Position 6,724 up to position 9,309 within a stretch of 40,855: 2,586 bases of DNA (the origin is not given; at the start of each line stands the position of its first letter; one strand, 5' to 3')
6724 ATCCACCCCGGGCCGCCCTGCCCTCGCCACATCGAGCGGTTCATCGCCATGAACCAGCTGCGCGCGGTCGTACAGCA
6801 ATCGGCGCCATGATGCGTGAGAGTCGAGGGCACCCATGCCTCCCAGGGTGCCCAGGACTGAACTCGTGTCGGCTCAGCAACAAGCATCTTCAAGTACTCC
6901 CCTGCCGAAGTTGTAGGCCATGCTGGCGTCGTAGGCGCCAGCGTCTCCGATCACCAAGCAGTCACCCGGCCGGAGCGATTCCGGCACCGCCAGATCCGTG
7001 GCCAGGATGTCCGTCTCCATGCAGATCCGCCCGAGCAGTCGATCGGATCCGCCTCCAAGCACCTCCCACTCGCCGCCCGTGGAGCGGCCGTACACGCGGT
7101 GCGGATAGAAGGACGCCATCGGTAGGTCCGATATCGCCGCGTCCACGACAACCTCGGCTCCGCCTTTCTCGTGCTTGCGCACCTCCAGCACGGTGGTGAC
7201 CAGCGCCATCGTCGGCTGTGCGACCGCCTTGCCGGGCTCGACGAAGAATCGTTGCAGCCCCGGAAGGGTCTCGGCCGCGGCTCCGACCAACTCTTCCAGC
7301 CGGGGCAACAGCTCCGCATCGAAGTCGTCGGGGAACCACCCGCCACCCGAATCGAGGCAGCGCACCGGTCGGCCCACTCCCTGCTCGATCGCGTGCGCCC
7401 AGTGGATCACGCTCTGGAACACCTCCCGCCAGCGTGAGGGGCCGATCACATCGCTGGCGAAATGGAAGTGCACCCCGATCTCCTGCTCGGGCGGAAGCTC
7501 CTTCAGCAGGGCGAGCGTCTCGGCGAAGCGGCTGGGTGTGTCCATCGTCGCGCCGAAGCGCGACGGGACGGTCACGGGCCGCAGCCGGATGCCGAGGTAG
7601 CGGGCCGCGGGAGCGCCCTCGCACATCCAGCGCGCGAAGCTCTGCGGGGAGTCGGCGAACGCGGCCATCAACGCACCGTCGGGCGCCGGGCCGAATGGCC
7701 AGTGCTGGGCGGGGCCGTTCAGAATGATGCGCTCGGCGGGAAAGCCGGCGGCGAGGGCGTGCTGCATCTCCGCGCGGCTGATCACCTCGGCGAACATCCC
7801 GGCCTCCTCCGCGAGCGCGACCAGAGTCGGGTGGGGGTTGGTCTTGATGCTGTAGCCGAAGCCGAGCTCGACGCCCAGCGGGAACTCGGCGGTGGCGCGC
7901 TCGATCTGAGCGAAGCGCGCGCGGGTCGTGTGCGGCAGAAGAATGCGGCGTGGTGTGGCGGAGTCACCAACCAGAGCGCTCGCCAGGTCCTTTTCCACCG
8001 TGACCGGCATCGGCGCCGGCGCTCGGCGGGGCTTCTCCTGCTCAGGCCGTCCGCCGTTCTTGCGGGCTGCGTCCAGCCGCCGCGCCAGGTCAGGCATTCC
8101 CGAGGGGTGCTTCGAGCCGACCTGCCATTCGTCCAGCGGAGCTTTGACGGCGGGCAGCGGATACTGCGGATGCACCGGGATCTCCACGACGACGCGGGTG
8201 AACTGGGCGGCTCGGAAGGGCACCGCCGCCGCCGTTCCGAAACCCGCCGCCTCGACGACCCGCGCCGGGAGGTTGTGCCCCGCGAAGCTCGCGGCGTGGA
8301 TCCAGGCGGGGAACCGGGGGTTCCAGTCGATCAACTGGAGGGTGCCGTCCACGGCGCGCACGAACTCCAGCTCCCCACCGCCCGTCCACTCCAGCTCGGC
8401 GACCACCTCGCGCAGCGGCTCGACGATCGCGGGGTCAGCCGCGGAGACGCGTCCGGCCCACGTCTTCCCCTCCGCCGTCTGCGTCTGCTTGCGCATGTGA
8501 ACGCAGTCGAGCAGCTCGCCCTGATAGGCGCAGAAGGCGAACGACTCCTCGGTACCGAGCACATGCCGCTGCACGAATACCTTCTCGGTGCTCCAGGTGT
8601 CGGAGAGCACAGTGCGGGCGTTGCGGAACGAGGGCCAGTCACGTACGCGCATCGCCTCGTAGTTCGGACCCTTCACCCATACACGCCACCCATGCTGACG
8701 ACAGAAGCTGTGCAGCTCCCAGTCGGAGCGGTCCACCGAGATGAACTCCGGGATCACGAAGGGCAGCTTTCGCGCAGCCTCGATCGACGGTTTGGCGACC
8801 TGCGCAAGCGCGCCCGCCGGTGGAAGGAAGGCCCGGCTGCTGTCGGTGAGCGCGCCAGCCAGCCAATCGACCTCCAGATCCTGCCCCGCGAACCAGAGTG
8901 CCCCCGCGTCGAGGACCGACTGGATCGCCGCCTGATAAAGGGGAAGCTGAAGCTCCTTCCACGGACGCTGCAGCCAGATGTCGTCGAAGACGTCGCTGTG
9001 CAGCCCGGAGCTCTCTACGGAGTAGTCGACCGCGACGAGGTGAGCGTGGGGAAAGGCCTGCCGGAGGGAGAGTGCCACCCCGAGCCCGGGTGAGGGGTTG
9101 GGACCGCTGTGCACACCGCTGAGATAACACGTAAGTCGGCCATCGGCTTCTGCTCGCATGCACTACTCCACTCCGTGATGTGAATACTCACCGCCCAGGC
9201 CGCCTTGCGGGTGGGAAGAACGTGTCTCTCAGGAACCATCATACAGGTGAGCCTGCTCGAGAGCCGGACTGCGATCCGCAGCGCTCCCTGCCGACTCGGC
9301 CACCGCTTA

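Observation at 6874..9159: Single-polypeptide fusion of ATP-grasp ligase and fold-type-III PLP decarboxylase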

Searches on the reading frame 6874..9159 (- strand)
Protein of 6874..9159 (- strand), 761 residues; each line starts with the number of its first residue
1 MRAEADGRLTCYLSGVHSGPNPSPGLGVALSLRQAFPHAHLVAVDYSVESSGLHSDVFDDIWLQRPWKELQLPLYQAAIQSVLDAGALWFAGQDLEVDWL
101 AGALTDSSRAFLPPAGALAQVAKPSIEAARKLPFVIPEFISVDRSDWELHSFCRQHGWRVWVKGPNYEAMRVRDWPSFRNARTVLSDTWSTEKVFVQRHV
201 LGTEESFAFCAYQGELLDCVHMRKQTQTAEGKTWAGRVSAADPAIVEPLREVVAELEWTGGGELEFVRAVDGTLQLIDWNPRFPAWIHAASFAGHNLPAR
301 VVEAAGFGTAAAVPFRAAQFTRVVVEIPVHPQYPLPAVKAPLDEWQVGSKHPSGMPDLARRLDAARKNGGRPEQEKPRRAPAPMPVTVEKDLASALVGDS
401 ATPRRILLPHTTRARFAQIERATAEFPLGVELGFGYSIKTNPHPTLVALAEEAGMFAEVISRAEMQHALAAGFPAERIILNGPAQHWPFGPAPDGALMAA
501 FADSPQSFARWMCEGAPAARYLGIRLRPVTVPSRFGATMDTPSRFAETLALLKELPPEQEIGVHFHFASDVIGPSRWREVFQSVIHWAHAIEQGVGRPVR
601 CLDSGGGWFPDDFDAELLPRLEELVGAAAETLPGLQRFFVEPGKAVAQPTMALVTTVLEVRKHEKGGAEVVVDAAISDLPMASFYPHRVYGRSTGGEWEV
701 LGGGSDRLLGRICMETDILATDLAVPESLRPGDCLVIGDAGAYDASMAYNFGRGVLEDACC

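Call 3: search_protein_families(library=pfam, proteins=[window:6874-9159:-], max_evalue=0.01)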
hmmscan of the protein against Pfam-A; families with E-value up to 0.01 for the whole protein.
window:6874-9159:- (761 aa): 3 families
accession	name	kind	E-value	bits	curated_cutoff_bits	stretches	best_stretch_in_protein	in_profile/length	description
PF02784.22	Orn_Arg_deC_N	-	1.3e-14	54.6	23.4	2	419-485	8-71/247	Pyridoxal-dependent decarboxylase, pyridoxal binding domain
PF00278.28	Orn_DAP_Arg_deC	-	4.2e-08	33.8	23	1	649-741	6-95/95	Pyridoxal-dependent decarboxylase, C-terminal sheet domain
PF15632.11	ATPgrasp_Ter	-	0.00015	21.9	29.1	1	192-305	3-108/131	ATP-grasp in the biosynthetic pathway with Ter operon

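Call 4: search_protein_families(library=ncbifam, proteins=[window:6874-9159:-], max_evalue=0.01)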
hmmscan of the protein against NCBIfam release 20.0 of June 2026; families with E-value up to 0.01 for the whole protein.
window:6874-9159:- (761 aa): 6 families
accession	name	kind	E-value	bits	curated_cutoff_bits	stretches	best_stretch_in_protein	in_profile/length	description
TIGR01048.1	lysA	equivalog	8.3e-31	106.9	297.9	2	534-751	168-384/417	diaminopimelate decarboxylase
NF006515.0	PRK08961.1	equivalog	1.5e-15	56.3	802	2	533-751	640-848/861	bifunctional aspartate kinase/diaminopimelate decarboxylase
NF041039.1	FslC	exception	1.1e-12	47.5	500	1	639-751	286-393/418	rhizoferrin biosystnesis N-citrylornithine decarboxylase FslC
TIGR03099.1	dCO2ase_PEP1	hypoth_equivalog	8.2e-09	35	478.45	1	428-485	46-103/398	pyridoxal-dependent decarboxylase, exosortase A system-associated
NF009402.0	PRK12767.1-1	equivalog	0.0038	16.1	218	1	192-323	185-317/329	carbamoyl phosphate synthase-like protein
TIGR01047.1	nspC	equivalog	0.0082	14.6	409.05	0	619-743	212-340/380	carboxynorspermidine decarboxylase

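Call 5: find_homologous_proteins(query=window:6874-9159:-, max_evalue=0.00001)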
Query window:6874-9159:- (761 aa): 888 proteins with E <= 0.00001 among 8000 candidates; the best 120 are listed.
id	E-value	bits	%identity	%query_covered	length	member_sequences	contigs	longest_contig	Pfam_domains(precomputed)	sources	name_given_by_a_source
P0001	0.0e+0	1697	96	100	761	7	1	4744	PF02784.23,PF00278.29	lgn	-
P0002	0.0e+0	1358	77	100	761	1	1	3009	PF02784.23,PF00278.29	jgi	jgi:diaminopimelate decarboxylase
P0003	0.0e+0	1334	75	100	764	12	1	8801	PF15632.12,PF02784.23,PF00278.29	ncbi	ncbi:hypothetical protein BH23GEM5_BH23GEM5_14570 [soil metagenome]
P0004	0.0e+0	1332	75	100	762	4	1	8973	PF02784.23,PF00278.29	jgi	jgi:diaminopimelate decarboxylase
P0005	0.0e+0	1279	71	100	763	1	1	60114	PF15632.12,PF02784.23,PF00278.29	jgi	jgi:diaminopimelate decarboxylase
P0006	0.0e+0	1254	71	100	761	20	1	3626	PF15632.12,PF02784.23,PF00278.29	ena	-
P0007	0.0e+0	1248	71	99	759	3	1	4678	PF15632.12,PF02784.23,PF00278.29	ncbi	ncbi:MAG TPA: ATP-grasp domain-containing protein [Isosphaeraceae bacterium]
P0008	0.0e+0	1242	72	99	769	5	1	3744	PF02784.23,PF00278.29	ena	-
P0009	0.0e+0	1241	70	100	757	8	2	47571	PF15632.12,PF02784.23,PF00278.29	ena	-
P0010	0.0e+0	1240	71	99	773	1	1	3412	PF15632.12,PF02784.23,PF00278.29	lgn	-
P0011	0.0e+0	1239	70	100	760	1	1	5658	PF15632.12,PF02784.23,PF00278.29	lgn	-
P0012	0.0e+0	1234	71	100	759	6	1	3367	PF15632.12,PF02784.23,PF00278.29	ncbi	ncbi:MAG TPA: hypothetical protein VF625_05740 [Longimicrobium sp.]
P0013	0.0e+0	1233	71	99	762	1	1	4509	PF15632.12,PF02784.23,PF00278.29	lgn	-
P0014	0.0e+0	1232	71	99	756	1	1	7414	PF15632.12,PF02784.23,PF00278.29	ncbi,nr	ncbi:MAG TPA: ATP-grasp domain-containing protein [Longimicrobiaceae bacterium]|nr:ATP-grasp domain-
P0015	0.0e+0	1229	71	100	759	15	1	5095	PF15632.12,PF02784.23,PF00278.29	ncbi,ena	ncbi:MAG TPA: hypothetical protein VGB66_15020 [Longimicrobium sp.]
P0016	0.0e+0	1217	71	99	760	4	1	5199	PF15632.12,PF02784.23,PF00278.29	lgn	-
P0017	0.0e+0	1214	70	99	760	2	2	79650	PF15632.12,PF02784.23,PF00278.29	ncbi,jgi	jgi:diaminopimelate decarboxylase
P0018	0.0e+0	1209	71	100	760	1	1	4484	PF15632.12,PF02784.23,PF00278.29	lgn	-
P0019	0.0e+0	1209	69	100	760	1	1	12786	PF15632.12,PF02784.23,PF00278.29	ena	-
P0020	0.0e+0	1200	69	99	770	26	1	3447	PF02784.23,PF00278.29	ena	-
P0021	0.0e+0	1200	70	100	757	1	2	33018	PF15632.12,PF02784.23,PF00278.29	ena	-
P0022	0.0e+0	1188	68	99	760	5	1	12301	PF02784.23,PF00278.29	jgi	jgi:diaminopimelate decarboxylase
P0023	0.0e+0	1187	69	99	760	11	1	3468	PF15632.12,PF02784.23,PF00278.29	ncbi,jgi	jgi:diaminopimelate decarboxylase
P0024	0.0e+0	1177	69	99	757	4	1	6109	PF15632.12,PF02784.23,PF00278.29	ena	-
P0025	0.0e+0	1176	68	99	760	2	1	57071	PF15632.12,PF02784.23,PF00278.29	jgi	jgi:diaminopimelate decarboxylase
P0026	0.0e+0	1172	67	99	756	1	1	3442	PF02784.23,PF00278.29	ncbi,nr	ncbi:MAG: hypothetical protein KY464_16490 [Gemmatimonadetes bacterium]|nr:hypothetical protein [Gem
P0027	0.0e+0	1171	68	100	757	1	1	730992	PF15632.12,PF02784.23,PF00278.29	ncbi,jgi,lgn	jgi:diaminopimelate decarboxylase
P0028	0.0e+0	1161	68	99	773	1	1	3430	PF15632.12,PF02784.23,PF00278.29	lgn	-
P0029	0.0e+0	1154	67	100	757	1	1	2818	PF15632.12,PF02784.23,PF00278.29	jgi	jgi:diaminopimelate decarboxylase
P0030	0.0e+0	1123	68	53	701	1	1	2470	PF02784.23,PF00278.29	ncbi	-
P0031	0.0e+0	1068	68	90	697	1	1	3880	PF02784.23,PF00278.29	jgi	jgi:diaminopimelate decarboxylase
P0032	9.2e-280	949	58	99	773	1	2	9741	PF02784.23,PF00278.29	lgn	-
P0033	9.9e-262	889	70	74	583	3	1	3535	PF02784.23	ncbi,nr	ncbi:MAG TPA: hypothetical protein VEX86_05135, partial [Longimicrobium sp.]|nr:hypothetical protein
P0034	1.6e-247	842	68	73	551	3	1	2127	PF02784.23,PF00278.29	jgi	jgi:diaminopimelate decarboxylase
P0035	6.2e-235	800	50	99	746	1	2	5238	PF02784.23,PF00278.29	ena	-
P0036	1.7e-233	796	49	98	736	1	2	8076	PF02784.23,PF00278.29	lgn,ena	-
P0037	1.6e-232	792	50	98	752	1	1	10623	PF02784.23,PF00278.29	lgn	-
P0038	5.7e-231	787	49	99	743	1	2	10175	PF02784.23,PF00278.29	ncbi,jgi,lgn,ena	-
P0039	6.5e-230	784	49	99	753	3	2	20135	PF15632.12,PF02784.23,PF00278.29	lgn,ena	-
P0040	1.3e-228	779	49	98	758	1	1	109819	PF02784.23,PF00278.29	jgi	jgi:diaminopimelate decarboxylase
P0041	2.6e-228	778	49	98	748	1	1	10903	PF02784.23,PF00278.29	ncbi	-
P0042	3.9e-227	775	48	98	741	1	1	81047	PF02784.23,PF00278.29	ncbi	-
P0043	1.2e-226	773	49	98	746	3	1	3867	PF02784.23,PF00278.29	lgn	-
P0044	1.7e-226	772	48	98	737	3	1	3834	PF15632.12,PF02784.23,PF00278.29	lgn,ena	-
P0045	1.6e-225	769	47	98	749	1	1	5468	PF15632.12,PF02784.23,PF00278.29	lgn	-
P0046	1.6e-225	769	48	98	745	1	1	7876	PF15632.12,PF02784.23,PF00278.29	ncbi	-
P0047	2.3e-225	769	48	98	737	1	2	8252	PF02784.23,PF00278.29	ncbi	-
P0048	1.1e-224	766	49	98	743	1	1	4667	PF02784.23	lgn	-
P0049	1.4e-224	766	48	98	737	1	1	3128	PF02784.23,PF00278.29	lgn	-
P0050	2.0e-224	766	48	98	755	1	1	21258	PF02784.23,PF00278.29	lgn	-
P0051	2.2e-224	765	48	98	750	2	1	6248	PF15632.12,PF02784.23,PF00278.29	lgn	-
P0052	5.1e-224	764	47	98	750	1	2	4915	PF15632.12,PF02784.23,PF00278.29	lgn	-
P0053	5.8e-224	764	49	98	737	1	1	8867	PF02784.23,PF00278.29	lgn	-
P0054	9.5e-224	763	49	99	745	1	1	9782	PF02784.23,PF00278.29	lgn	-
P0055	6.4e-223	761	50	99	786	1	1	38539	PF02784.23,PF00278.29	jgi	jgi:diaminopimelate decarboxylase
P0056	9.6e-223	760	47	98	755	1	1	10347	PF02784.23,PF00278.29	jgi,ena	-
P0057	5.3e-222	758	47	98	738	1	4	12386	PF15632.12,PF02784.23,PF00278.29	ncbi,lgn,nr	ncbi:MAG: Diaminopimelate decarboxylase [Syntrophomonadaceae bacterium]|nr:Diaminopimelate decarboxy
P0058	9.9e-222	757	47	98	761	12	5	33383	PF15632.12,PF02784.23,PF00278.29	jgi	jgi:diaminopimelate decarboxylase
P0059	1.7e-221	756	48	98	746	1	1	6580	PF02784.23,PF00278.29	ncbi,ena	-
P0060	3.6e-221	755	47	98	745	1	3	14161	PF02784.23,PF00278.29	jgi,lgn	-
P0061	4.3e-221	755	48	98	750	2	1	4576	PF02784.23,PF00278.29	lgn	-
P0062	7.8e-221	754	47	98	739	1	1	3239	PF02784.23,PF00278.29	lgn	-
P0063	5.2e-220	751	48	98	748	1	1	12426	PF02784.23,PF00278.29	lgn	-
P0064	1.8e-219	749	49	99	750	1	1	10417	PF02784.23,PF00278.29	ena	-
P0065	1.1e-218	747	46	98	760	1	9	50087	PF15632.12,PF02784.23,PF00278.29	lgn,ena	-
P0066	1.8e-218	746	47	98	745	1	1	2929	PF02784.23,PF00278.29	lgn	-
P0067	4.7e-218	745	47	98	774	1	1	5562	PF15632.12,PF02784.23,PF00278.29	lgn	-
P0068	6.4e-218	744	48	94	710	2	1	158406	PF02784.23,PF00278.29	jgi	jgi:diaminopimelate decarboxylase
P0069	9.2e-218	744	47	98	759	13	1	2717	PF02784.23,PF00278.29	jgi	jgi:diaminopimelate decarboxylase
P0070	2.8e-216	739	46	98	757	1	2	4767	PF15632.12,PF02784.23,PF00278.29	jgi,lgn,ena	-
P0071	7.8e-216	737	48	98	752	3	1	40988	PF15632.12,PF02784.23,PF00278.29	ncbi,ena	ncbi:MAG TPA: ATP-grasp domain-containing protein [Caulobacteraceae bacterium]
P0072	8.2e-216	737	46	98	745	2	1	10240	PF02784.23,PF00278.29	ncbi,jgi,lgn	ncbi:MAG: hypothetical protein QXH24_06745 [Candidatus Bathyarchaeia archaeon]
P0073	4.9e-215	735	45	98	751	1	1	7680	PF15632.12,PF02784.23,PF00278.29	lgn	-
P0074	9.5e-215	734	46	98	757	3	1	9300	PF15632.12,PF02784.23,PF00278.29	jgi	jgi:diaminopimelate decarboxylase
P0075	1.1e-214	733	49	98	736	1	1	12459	PF02784.23,PF00278.29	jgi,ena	-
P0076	1.5e-214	733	46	98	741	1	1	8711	PF02784.23,PF00278.29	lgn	-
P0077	1.8e-214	733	47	98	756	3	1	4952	PF15632.12,PF02784.23,PF00278.29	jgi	jgi:diaminopimelate decarboxylase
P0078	2.0e-214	733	47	98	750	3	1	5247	PF15632.12,PF02784.23,PF00278.29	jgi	jgi:diaminopimelate decarboxylase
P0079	2.7e-214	732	45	98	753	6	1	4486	PF02784.23,PF00278.29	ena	-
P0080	4.5e-214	731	46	98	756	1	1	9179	PF15632.12,PF02784.23,PF00278.29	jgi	jgi:diaminopimelate decarboxylase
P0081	6.9e-214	731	47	98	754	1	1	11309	PF15632.12,PF02784.23,PF00278.29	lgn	-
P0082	8.9e-214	730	46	98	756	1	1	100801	PF15632.12,PF02784.23,PF00278.29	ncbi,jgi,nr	ncbi:MAG TPA: ATP-grasp domain-containing protein [Pyrinomonadaceae bacterium]|nr:ATP-grasp domain-c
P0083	9.7e-214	730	44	98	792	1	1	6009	PF15632.12,PF02784.23,PF00278.29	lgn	-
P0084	1.5e-213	730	45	98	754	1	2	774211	PF15632.12,PF02784.23,PF00278.29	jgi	jgi:diaminopimelate decarboxylase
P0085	2.0e-213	729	46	98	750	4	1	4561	PF15632.12,PF02784.23,PF00278.29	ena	-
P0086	2.7e-213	729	44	98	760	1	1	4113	PF15632.12,PF02784.23,PF00278.29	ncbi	ncbi:MAG: ATP-grasp domain-containing protein [Pyrinomonadaceae bacterium]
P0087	4.4e-213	728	47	98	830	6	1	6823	PF15632.12,PF02784.23,PF00278.29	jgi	jgi:diaminopimelate decarboxylase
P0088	6.8e-213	727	46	98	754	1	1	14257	PF15632.12,PF02784.23,PF00278.29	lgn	-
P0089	7.2e-213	727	44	98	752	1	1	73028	PF15632.12,PF02784.23,PF00278.29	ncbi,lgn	ncbi:MAG: ATP-grasp domain-containing protein [Pyrinomonadaceae bacterium]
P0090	7.2e-213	727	46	98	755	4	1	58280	PF15632.12,PF02784.23,PF00278.29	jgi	jgi:diaminopimelate decarboxylase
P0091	9.5e-213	727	46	98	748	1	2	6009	PF15632.12,PF02784.23,PF00278.29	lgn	-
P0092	1.4e-212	726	47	98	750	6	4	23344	PF15632.12,PF02784.23,PF00278.29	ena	-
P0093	1.6e-212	726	48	98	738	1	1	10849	PF02784.23,PF00278.29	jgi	jgi:diaminopimelate decarboxylase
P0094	1.7e-212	726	46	98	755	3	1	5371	PF15632.12,PF02784.23,PF00278.29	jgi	-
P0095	2.6e-212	726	49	93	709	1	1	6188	PF02784.23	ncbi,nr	ncbi:MAG: hypothetical protein HYY32_00330, partial [Chloroflexi bacterium]|nr:hypothetical protein 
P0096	2.8e-212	725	45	98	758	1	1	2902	PF15632.12,PF02784.23,PF00278.29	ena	-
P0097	2.9e-212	725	46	98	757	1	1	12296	PF15632.12,PF02784.23,PF00278.29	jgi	jgi:diaminopimelate decarboxylase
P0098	3.0e-212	725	46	98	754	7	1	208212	PF15632.12,PF02784.23,PF00278.29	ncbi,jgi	ncbi:MAG TPA: ATP-grasp domain-containing protein [Abditibacteriaceae bacterium]|jgi:diaminopimelate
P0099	3.1e-212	725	45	98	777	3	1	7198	PF15632.12,PF02784.23,PF00278.29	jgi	-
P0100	3.8e-212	725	46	98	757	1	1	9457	PF15632.12,PF02784.23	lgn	-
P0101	4.2e-212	725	45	98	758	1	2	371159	PF15632.12,PF02784.23,PF00278.29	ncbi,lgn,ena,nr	ncbi:MAG: hypothetical protein DMF63_13925 [Acidobacteria bacterium]|nr:MAG: hypothetical protein DM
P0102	1.2e-211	723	46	98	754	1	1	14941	PF15632.12,PF02784.23,PF00278.29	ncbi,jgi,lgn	jgi:diaminopimelate decarboxylase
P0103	1.5e-211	723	47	98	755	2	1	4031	PF15632.12,PF02784.23,PF00278.29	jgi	jgi:diaminopimelate decarboxylase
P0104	1.5e-211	723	46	98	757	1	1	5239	PF15632.12,PF02784.23,PF00278.29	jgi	jgi:diaminopimelate decarboxylase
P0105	1.6e-211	723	45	98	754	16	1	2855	PF15632.12,PF02784.23,PF00278.29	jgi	jgi:diaminopimelate decarboxylase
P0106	1.6e-211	723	45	98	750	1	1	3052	PF02784.23,PF00278.29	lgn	-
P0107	1.7e-211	723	45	98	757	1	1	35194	PF15632.12,PF02784.23,PF00278.29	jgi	-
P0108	1.8e-211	723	46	98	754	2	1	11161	PF15632.12,PF02784.23,PF00278.29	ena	-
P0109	1.9e-211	723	45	98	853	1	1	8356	PF15632.12,PF02784.23,PF00278.29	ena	-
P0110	2.1e-211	723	45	98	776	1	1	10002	PF15632.12,PF02784.23,PF00278.29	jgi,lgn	jgi:diaminopimelate decarboxylase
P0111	2.3e-211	722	45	98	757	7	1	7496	PF15632.12,PF02784.23,PF00278.29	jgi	jgi:diaminopimelate decarboxylase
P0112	3.2e-211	722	45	98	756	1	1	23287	PF15632.12,PF02784.23,PF00278.29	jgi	jgi:diaminopimelate decarboxylase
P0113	3.4e-211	722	47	98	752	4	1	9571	PF15632.12,PF02784.23,PF00278.29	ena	-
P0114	3.4e-211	722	46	98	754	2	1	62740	PF15632.12,PF02784.23,PF00278.29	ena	-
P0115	3.6e-211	722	46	98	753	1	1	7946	PF15632.12,PF02784.23,PF00278.29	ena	-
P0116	3.7e-211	722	44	98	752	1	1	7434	PF15632.12,PF02784.23,PF00278.29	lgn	-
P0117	3.8e-211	722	47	98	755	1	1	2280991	PF15632.12,PF02784.23,PF00278.29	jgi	jgi:diaminopimelate decarboxylase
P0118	3.9e-211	722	46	98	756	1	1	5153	PF15632.12,PF02784.23,PF00278.29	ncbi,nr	ncbi:MAG TPA: ATP-grasp domain-containing protein [Pyrinomonadaceae bacterium]|nr:ATP-grasp domain-c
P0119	4.6e-211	721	46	98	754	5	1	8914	PF15632.12,PF02784.23,PF00278.29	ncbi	-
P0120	4.7e-211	721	46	98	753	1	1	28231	PF15632.12,PF02784.23,PF00278.29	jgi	jgi:diaminopimelate decarboxylase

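Call 7: find_encoding_contigs(protein=P0027, flank=8000, max_places=2)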
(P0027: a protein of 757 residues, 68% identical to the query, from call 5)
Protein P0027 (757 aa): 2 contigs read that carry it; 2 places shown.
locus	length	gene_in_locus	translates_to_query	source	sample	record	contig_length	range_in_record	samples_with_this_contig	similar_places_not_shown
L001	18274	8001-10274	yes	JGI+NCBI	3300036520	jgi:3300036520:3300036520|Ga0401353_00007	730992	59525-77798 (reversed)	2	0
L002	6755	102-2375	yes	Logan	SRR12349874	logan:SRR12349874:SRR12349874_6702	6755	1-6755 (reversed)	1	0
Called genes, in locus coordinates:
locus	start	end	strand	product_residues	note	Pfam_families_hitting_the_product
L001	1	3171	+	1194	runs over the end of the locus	PF01433:Peptidase_M1 (faint)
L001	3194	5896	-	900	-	PF12704:MacB_PCD, PF02687:FtsX, PF12704:MacB_PCD, PF02687:FtsX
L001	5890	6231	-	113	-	PF03551:PadR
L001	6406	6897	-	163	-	-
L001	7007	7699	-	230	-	PF03350:UPF0114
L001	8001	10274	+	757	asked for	PF00278:Orn_DAP_Arg_deC, PF15632:ATPgrasp_Ter (weak), PF02784:Orn_Arg_deC_N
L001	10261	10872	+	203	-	-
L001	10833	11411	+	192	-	PF00583:Acetyltransf_1, PF13673:Acetyltransf_10 (weak), PF13508:Acetyltransf_7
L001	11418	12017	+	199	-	-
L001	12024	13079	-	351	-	PF00135:COesterase (weak), PF02129:Peptidase_S15 (weak), PF01738:DLH (faint), PF20434:BD-FAE, PF07859:Abhydrolase_3, PF03959:FSH1 (weak), PF00326:Peptidase_S9 (weak)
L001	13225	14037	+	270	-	PF00857:Isochorismatase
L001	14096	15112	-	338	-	-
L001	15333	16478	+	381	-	PF26549:Tricorn_N (weak), PF07676:PD40 (faint), PF26550:Tricorn_2nd (faint), PF26549:Tricorn_N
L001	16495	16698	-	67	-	-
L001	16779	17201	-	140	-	-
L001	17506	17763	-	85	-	-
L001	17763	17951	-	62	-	-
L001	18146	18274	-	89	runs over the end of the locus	-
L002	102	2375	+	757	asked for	PF00278:Orn_DAP_Arg_deC, PF15632:ATPgrasp_Ter (weak), PF02784:Orn_Arg_deC_N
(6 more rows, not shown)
